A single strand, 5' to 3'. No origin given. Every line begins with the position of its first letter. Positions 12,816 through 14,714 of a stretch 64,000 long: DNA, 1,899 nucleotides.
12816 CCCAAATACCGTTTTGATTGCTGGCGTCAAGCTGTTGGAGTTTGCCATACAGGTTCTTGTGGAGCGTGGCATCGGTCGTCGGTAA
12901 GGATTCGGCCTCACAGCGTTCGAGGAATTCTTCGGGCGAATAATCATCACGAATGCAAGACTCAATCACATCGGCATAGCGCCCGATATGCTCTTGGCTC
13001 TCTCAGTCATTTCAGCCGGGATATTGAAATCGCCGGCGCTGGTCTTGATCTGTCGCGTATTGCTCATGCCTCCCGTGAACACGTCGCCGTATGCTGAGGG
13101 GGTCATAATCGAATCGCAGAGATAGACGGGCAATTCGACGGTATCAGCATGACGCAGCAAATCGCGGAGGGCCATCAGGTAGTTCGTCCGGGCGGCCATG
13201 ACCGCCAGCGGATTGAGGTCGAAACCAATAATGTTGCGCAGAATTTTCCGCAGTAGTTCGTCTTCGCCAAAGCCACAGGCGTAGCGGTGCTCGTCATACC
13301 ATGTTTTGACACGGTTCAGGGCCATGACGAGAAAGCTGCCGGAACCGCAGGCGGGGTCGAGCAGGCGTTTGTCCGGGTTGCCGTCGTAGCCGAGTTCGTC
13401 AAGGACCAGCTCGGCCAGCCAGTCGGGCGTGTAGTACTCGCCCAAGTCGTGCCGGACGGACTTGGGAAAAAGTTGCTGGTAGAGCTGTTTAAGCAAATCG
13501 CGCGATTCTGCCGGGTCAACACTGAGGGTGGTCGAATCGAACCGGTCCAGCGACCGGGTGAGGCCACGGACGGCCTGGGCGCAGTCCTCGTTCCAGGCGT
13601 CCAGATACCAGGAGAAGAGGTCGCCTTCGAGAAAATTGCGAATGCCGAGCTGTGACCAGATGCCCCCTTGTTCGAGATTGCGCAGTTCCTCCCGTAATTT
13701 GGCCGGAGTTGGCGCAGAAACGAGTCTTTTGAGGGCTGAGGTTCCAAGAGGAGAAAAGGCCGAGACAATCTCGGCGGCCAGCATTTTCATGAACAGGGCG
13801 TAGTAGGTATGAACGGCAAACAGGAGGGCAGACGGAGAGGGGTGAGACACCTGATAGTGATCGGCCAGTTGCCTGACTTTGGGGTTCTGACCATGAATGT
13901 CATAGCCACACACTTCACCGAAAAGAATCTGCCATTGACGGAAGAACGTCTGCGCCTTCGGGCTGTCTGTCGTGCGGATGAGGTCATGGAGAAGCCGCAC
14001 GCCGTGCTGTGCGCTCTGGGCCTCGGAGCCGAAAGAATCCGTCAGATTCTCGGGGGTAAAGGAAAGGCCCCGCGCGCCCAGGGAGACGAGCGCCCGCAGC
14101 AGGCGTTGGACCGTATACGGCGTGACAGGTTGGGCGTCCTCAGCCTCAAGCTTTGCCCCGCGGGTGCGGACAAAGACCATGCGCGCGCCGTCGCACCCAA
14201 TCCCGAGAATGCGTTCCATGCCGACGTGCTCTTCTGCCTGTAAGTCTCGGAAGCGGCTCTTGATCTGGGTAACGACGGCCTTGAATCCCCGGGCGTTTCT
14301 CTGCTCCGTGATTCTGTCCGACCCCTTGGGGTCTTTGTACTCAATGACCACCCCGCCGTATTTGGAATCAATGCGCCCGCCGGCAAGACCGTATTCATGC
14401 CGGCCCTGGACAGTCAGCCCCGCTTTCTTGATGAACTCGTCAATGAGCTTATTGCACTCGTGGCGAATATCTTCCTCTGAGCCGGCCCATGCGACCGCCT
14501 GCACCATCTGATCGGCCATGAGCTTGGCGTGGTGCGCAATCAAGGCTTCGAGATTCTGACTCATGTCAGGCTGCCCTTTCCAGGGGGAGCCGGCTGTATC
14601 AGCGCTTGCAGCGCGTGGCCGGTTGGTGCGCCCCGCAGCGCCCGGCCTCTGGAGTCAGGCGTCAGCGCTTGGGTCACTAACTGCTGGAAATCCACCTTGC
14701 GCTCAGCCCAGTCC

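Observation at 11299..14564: Type IIG restriction-modification enzyme split into two ORFs inside the methyltransferase domain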

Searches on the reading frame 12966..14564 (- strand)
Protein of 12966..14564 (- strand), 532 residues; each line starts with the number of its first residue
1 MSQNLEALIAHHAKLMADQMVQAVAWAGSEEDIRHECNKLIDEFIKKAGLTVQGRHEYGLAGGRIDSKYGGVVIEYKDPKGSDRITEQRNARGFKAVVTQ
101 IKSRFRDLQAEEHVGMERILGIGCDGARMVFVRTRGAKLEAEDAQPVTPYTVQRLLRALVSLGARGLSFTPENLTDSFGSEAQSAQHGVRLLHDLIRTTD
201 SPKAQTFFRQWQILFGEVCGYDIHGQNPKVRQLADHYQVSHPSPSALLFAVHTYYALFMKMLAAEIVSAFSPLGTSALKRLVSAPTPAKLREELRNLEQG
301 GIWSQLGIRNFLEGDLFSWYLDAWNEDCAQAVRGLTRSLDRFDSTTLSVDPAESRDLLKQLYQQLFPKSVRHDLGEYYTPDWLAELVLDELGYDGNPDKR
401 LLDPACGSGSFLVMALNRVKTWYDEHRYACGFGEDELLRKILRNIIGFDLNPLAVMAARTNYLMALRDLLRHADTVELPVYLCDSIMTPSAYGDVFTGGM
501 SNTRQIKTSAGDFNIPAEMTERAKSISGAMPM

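Call 3: search_protein_families(library=pfam, proteins=[window:12966-14564:-], max_evalue=0.01)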
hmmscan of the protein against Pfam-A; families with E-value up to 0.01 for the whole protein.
window:12966-14564:- (532 aa): 3 families
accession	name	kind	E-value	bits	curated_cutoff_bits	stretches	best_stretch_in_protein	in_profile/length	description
PF02384.22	N6_Mtase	-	8.2e-10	38.9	20.4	1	354-464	2-99/311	N-6 DNA Methylase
PF01170.24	UPF0020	-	0.00014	22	22.3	1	396-462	27-96/197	RMKL-like, methyltransferase domain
PF20473.4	MmeI_Mtase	-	0.00028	20.6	27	1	400-462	22-82/259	MmeI, DNA-methyltransferase domain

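Call 4: search_protein_families(library=ncbifam, proteins=[window:12966-14564:-], max_evalue=0.01)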
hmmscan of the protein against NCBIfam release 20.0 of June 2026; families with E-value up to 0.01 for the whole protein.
window:12966-14564:- (532 aa): 7 families
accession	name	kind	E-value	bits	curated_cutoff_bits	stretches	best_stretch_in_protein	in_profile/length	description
NF033451.1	BREX_2_MTaseX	equivalog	6.2e-13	47.4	400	1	356-466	178-290/1185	BREX-2 system adenine-specific DNA-methyltransferase PglX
NF047738.1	antiphage_MADS2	equivalog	1.9e-12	46.3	720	1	360-466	296-409/654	methylation-associated defense system DNA methyltransferase MAD2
NF033455.1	BREX_6_MTaseX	exception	1.8e-08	32.4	900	1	398-475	329-409/1319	BREX-6 system adenine-specific DNA-methyltransferase PglX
NF033452.1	BREX_1_MTaseX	exception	0.00061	17.7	500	1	400-455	316-368/1210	BREX-1 system adenine-specific DNA-methyltransferase PglX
TIGR02987.1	met_A_Alw26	exception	0.00082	18.2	353.5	1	374-420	3-54/523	Alw26I/Eco31I/Esp3I family type II restriction adenine-specific DNA-methyltransferase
NF033454.1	BREX_5_MTaseX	exception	0.0013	16.3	900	1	393-456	297-358/1404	BREX-5 system adenine-specific DNA-methyltransferase PglX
TIGR00497.1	hsdM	equivalog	0.0064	15.2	242.75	0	372-414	197-239/515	type I restriction-modification system subunit M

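Call 5: search_protein_families(library=padloc, proteins=[window:12966-14564:-], max_evalue=0.01)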
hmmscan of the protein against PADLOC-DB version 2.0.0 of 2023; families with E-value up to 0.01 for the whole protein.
window:12966-14564:- (532 aa): 49 families (the best 25 are shown)
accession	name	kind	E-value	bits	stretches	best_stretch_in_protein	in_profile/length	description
PDLC03630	REase_MTase_IIG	-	1.7e-134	448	1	19-524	14-526/1100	Type IIG restriction enzyme-methyltransferase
PDLC03580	REase_II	-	7.2e-92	306.8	1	1-523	1-536/1112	Type II restriction enzyme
PDLC03625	REase_MTase_IIG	-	2.2e-38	129.7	1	231-517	260-543/1109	Type IIG restriction enzyme-methyltransferase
PDLC03338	MTase_II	-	1.5e-14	51.6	1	346-486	103-238/604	Type II methyltransferase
PDLC02529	PglX|PglXI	-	2.7e-14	49.9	1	330-488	155-321/1189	PglX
PDLC04134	mad2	-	3.5e-14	50.5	1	343-462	242-333/492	mads_2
PDLC03348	MTase_II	-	9.5e-11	38.9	1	345-464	191-311/727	Type II methyltransferase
PDLC03318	MTase_II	-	3.6e-10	36.8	1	361-465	330-446/723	Type II methyltransferase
PDLC03021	MTase_I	-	2.8e-09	34.3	1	348-464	136-247/491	Type I methyltransferase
PDLC03025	MTase_I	-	4e-09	33.7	1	349-464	135-241/569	Type I methyltransferase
PDLC03617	REase_MTase_IIG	-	1.4e-08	31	1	349-498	173-329/1183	Type IIG restriction enzyme-methyltransferase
PDLC03335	MTase_II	-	1.2e-07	28.8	1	358-487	63-183/607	Type II methyltransferase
PDLC03030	MTase_I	-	5.6e-07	26.4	1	362-423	317-376/670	Type I methyltransferase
PDLC02523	PglX|PglXI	-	8.4e-07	25.1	1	398-522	331-457/1428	PglX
PDLC03623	REase_MTase_IIG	-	1.6e-06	24.3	1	358-478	287-407/1022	Type IIG restriction enzyme-methyltransferase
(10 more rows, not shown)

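Call 12: find_encoding_contigs(protein=window:12966-14564:-, flank=10000, max_places=10)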
Protein window:12966-14564:- (532 aa): no gene with exactly this product is on record in the collection.

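Call 56: search_protein_representatives(protein=window:12966-14564:-)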
Query: 532 residues. Proteins with E-value up to 0.001 (for the whole library): 4671; up to 1e-10: 2233; up to 1e-30: 736. The best 150 are listed.
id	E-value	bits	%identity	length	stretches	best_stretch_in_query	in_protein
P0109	6.1e-245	830.3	70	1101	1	1-523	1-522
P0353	1.5e-210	716.8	59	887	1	2-526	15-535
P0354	7.7e-179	612.2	54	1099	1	3-510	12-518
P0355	3.2e-176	603.6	52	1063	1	5-525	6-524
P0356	6.6e-173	592.6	50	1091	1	3-528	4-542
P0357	5.9e-172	589.5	51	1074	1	5-519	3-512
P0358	2.3e-163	561.1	52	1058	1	27-521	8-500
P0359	5.7e-163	559.8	49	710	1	3-525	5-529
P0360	3.4e-160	550.7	52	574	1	2-493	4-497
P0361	1.6e-157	541.9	49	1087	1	4-522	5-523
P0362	1.2e-151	522.5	48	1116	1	7-524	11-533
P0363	4.1e-146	504.2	49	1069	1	4-523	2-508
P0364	2.1e-144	498.6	46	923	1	10-524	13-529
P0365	1.1e-140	486.4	64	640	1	175-493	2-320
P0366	1.4e-140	485.9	49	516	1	16-522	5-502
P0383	5.0e-112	391.8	41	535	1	1-524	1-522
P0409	2.2e-98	346.8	42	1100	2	148-522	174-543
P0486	3.1e-81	290.2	37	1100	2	149-517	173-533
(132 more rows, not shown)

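Call 57: find_encoding_contigs(protein=P0383, flank=5000, max_places=3)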
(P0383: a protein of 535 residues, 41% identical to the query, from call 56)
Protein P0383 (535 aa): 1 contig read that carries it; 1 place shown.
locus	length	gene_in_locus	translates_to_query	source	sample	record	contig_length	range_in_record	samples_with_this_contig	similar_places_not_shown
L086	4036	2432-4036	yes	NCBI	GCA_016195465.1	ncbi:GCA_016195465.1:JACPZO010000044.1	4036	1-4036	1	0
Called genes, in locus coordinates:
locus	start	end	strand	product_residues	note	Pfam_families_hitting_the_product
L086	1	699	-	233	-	PF00330:Aconitase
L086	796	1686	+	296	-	PF00126:HTH_1, PF03466:LysR_substrate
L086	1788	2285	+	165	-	PF06094:GGACT, PF13772:AIG2_2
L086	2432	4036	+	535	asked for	PF02384:N6_Mtase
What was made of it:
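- On Naturally split (two-subunit) RM enzyme: The near-half-length representative that was checked (P0383) ends at its contig end (call 57).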
